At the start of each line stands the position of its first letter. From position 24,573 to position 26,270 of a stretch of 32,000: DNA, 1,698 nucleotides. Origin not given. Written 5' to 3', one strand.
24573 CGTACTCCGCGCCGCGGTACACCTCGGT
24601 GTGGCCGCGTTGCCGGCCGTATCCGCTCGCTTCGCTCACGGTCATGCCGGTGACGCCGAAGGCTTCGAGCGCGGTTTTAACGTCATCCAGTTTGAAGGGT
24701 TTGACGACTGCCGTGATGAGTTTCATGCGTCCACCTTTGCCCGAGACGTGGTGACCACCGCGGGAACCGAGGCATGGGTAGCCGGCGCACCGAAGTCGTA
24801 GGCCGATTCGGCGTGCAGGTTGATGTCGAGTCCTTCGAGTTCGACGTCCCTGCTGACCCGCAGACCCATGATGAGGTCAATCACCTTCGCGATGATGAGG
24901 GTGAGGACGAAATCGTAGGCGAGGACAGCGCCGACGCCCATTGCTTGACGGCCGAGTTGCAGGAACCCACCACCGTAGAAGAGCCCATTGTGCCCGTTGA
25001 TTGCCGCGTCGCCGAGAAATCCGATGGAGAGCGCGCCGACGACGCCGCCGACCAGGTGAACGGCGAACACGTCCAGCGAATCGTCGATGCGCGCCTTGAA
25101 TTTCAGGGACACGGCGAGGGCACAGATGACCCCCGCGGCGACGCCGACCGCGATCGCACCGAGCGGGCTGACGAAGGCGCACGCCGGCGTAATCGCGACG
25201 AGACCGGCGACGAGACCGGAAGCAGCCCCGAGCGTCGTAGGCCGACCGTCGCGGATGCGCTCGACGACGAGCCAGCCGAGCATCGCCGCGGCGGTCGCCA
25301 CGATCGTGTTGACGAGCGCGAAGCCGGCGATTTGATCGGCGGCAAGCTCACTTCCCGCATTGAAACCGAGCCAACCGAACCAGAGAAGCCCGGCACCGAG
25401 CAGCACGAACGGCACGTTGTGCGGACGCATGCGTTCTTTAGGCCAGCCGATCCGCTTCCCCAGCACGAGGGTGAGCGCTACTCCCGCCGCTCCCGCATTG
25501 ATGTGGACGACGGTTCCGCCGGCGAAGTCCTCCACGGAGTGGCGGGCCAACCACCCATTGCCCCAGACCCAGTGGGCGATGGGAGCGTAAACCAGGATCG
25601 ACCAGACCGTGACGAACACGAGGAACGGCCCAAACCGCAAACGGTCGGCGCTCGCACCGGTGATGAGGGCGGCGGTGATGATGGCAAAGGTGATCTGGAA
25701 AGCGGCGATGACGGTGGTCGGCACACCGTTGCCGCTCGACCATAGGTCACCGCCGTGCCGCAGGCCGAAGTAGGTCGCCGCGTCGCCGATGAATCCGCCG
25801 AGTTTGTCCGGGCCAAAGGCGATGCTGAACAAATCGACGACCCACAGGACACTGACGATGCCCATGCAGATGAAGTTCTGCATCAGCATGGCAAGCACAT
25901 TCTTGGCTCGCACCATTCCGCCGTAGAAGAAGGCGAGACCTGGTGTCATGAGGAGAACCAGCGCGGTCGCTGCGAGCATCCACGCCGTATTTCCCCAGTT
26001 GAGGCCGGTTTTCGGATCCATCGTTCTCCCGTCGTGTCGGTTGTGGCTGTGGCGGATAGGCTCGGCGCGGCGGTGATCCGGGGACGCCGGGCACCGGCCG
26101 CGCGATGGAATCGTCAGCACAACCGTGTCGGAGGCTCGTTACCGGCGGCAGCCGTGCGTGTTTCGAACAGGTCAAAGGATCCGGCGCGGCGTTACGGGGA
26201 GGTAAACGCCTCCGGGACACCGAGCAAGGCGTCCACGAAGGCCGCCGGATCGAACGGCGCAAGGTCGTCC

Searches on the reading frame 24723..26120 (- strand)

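Call 77: search_protein_families(library=pfam, proteins=[window:24723-26120:-], max_evalue=0.00001)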
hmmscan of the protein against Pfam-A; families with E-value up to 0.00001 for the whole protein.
window:24723-26120:- (465 aa): 1 family
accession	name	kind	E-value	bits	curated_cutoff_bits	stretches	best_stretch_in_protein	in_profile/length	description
PF00909.26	Ammonium_transp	-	5.3e-123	411.1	23.2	1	46-441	1-399/399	Ammonium Transporter Family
